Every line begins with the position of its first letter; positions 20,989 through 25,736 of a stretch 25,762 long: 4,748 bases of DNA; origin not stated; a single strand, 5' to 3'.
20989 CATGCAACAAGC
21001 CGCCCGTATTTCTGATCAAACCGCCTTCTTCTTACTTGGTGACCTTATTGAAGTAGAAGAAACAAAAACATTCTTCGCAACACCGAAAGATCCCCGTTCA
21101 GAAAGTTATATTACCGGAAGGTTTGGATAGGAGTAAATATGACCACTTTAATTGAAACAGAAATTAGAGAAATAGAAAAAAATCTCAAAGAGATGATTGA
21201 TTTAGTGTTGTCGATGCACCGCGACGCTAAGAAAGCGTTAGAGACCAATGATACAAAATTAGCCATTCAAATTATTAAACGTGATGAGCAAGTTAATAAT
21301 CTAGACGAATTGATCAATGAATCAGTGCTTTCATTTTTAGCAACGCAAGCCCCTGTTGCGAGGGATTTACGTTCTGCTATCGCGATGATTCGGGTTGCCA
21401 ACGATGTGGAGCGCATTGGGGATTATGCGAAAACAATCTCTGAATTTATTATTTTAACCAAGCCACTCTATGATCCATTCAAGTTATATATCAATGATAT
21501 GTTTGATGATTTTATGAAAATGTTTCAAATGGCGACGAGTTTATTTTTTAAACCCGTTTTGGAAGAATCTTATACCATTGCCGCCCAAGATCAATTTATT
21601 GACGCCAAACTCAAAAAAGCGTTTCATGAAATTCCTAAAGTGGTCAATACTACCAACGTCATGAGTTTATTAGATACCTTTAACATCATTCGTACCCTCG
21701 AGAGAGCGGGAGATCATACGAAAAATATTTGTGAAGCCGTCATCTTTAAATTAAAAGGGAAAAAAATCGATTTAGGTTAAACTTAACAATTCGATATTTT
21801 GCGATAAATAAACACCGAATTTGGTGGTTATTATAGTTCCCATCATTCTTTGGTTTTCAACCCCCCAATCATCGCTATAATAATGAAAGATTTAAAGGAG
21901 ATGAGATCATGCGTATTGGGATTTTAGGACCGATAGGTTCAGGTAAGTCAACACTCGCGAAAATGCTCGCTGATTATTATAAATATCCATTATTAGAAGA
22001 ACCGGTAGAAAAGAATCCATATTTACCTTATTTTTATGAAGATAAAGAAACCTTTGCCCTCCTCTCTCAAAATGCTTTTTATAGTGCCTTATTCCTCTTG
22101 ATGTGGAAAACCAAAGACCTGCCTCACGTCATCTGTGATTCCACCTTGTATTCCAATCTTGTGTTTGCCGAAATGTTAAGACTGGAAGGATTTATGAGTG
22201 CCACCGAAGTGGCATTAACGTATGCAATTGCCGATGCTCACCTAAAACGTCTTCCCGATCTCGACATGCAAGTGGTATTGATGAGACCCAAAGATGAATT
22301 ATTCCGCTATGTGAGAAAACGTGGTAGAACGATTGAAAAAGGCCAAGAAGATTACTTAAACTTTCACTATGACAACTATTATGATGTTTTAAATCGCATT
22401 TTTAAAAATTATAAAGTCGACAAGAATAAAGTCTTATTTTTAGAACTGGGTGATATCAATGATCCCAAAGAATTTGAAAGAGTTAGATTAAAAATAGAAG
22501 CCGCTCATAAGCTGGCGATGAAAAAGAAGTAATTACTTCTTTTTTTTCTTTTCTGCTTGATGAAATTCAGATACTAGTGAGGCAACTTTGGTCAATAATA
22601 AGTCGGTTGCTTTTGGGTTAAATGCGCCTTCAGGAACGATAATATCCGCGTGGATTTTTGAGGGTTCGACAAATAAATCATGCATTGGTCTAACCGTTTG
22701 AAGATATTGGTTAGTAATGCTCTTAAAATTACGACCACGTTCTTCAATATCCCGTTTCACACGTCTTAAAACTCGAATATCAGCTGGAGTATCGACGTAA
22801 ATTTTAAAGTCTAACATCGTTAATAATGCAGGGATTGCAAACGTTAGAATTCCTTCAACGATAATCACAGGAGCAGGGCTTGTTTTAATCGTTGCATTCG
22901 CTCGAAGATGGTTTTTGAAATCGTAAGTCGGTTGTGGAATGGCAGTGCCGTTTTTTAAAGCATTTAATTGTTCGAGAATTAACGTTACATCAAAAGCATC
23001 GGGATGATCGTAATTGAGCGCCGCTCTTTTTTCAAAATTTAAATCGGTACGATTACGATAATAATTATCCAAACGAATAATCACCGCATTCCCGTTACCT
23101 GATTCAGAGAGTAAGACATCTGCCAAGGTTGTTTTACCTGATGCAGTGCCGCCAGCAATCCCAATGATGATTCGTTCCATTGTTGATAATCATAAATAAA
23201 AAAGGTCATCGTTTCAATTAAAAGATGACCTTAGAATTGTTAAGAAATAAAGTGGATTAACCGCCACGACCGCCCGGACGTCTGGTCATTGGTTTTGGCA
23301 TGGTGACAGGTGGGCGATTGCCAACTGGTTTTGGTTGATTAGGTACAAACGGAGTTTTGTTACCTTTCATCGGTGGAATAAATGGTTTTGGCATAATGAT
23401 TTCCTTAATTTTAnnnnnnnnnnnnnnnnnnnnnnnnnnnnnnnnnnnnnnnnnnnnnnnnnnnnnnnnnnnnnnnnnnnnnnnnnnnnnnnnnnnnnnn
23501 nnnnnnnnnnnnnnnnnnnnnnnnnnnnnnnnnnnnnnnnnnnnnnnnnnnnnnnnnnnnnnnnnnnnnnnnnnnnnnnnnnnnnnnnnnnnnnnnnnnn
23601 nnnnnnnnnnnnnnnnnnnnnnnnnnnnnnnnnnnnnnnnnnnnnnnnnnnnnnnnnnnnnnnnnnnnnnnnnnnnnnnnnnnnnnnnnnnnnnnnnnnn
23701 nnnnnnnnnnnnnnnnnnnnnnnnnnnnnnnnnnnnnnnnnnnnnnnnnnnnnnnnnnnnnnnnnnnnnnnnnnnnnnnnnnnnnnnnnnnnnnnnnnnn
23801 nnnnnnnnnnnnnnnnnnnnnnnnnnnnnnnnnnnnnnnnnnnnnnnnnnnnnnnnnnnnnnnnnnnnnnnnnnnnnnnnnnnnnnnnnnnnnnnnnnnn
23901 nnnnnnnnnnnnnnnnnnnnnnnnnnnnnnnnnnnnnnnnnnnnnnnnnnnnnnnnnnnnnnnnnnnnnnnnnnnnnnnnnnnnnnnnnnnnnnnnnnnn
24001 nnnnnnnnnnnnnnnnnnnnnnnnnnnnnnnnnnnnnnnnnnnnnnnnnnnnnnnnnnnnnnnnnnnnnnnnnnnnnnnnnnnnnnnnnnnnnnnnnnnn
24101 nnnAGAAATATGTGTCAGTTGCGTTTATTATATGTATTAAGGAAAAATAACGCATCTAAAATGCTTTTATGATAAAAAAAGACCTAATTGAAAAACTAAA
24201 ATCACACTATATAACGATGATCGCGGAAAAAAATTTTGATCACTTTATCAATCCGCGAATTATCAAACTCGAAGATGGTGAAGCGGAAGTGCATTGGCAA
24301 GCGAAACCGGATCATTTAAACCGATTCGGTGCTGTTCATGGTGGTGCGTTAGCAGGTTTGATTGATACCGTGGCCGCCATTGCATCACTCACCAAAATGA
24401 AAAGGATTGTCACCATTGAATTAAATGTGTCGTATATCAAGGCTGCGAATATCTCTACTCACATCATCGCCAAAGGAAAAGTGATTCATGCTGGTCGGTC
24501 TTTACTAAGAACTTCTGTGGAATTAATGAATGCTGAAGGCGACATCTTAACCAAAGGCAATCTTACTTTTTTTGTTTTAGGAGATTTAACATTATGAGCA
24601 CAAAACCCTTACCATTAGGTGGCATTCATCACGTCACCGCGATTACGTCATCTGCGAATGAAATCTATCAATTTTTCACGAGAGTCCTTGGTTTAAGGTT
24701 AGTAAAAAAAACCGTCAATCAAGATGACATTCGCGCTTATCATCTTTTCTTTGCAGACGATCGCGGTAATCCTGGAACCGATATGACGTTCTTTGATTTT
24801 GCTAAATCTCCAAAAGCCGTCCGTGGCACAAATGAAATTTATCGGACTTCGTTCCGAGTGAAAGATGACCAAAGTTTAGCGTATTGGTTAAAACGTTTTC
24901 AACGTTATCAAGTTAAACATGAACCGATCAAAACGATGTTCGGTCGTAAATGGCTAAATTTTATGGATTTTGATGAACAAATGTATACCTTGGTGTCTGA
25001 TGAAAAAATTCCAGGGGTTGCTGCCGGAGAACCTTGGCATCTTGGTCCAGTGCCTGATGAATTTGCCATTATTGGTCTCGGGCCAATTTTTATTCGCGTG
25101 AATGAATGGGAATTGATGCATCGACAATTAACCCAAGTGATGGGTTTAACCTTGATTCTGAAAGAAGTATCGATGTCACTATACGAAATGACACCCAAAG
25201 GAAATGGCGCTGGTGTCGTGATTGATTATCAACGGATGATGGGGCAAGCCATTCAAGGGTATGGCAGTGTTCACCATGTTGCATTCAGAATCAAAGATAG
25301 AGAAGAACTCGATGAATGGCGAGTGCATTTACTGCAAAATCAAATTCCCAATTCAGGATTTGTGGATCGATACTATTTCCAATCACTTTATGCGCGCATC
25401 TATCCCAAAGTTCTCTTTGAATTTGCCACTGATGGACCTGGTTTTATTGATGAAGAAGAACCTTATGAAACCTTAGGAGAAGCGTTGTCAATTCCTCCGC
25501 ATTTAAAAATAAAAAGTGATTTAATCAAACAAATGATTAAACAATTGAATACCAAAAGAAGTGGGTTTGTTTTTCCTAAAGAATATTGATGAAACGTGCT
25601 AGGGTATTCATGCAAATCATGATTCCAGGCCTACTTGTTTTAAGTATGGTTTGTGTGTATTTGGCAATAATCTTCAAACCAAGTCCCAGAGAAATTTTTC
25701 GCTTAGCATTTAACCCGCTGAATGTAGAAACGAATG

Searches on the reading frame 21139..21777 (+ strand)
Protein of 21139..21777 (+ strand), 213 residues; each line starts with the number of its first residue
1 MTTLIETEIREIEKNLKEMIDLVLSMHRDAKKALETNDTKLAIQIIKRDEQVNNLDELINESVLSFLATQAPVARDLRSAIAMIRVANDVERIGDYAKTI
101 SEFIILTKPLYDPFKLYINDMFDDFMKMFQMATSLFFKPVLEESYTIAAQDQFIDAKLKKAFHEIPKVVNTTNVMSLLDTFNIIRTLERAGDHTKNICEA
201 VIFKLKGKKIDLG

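Call 4: search_protein_families(library=pfam, proteins=[window:21139-21777:+], max_evalue=0.01)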
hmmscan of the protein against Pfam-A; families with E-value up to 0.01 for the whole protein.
window:21139-21777:+ (213 aa): 1 family
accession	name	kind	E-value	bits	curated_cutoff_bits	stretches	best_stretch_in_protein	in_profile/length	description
PF01895.24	PhoU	-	2.5e-35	121.1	23.5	2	16-103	1-88/89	PhoU domain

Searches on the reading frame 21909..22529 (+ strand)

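Call 4: search_protein_families(library=pfam, proteins=[window:21909-22529:+], max_evalue=0.01)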
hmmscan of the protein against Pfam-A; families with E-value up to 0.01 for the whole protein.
window:21909-22529:+ (207 aa): 8 families
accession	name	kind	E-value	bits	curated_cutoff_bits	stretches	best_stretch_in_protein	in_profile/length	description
PF01712.25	dNK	-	2.1e-25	90.1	27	1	3-192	1-194/203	Deoxynucleoside kinase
PF13521.12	AAA_28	-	2.3e-05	25.1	27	1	2-35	1-34/164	AAA domain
PF13238.12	AAA_18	-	0.00034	21.5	29.4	1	3-141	1-114/128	AAA domain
PF00005.33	ABC_tran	-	0.0012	19.9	25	1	2-25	13-36/137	ABC transporter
PF01121.26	CoaE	-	0.0049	17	27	1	3-29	3-28/180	Dephospho-CoA kinase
PF00004.35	AAA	-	0.0078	17.1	21.2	0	5-30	3-28/131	ATPase family associated with various cellular activities (AAA)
PF20720.3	nSTAND3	-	0.0091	16.1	27.2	0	5-24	22-41/155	Novel STAND NTPase 3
PF02224.24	Cytidylate_kin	-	0.0096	16.1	26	0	3-30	1-28/211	Cytidylate kinase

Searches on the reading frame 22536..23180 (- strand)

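Call 4: search_protein_families(library=pfam, proteins=[window:22536-23180:-], max_evalue=0.01)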
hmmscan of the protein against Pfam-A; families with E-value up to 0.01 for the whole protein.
window:22536-23180:- (215 aa): 6 families
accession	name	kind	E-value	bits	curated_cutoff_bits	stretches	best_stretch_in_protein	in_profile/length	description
PF00485.24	PRK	-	1.8e-36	126.2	22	1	5-185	1-190/196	Phosphoribulokinase / Uridine kinase family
PF13238.12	AAA_18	-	5e-07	30.7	29.4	1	6-149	1-117/128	AAA domain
PF06414.18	Zeta_toxin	-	0.00026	20.9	22.3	1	6-40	19-54/199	Zeta toxin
PF01712.25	dNK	-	0.00032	20.9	27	0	122-173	122-169/203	Deoxynucleoside kinase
PF01121.26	CoaE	-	0.0021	18.2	27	0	4-25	1-22/180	Dephospho-CoA kinase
PF13671.12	AAA_33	-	0.0074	17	27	0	9-53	5-46/143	AAA domain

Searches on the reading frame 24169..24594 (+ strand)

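Call 4: search_protein_families(library=pfam, proteins=[window:24169-24594:+], max_evalue=0.01)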
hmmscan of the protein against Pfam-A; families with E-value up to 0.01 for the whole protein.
window:24169-24594:+ (142 aa): 3 families
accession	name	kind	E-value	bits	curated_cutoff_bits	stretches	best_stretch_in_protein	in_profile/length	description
PF03061.28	4HBT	-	1.6e-13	51.2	20.6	1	53-125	1-76/79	Thioesterase superfamily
PF14539.12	DUF4442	-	1.6e-08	35.3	25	1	27-136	19-132/132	Domain of unknown function (DUF4442)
PF13622.12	4HBT_3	-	0.00057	20.5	24.3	1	48-130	3-78/83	Acyl-CoA thioesterase N-terminal domain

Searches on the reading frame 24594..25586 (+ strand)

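Call 4: search_protein_families(library=pfam, proteins=[window:24594-25586:+], max_evalue=0.01)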
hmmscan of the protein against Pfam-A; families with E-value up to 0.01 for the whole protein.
window:24594-25586:+ (331 aa): 1 family
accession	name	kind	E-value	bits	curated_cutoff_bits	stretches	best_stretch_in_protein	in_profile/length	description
PF00903.31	Glyoxalase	-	6.6e-11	43.1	20.6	1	10-121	1-109/121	Glyoxalase/Bleomycin resistance protein/Dioxygenase superfamily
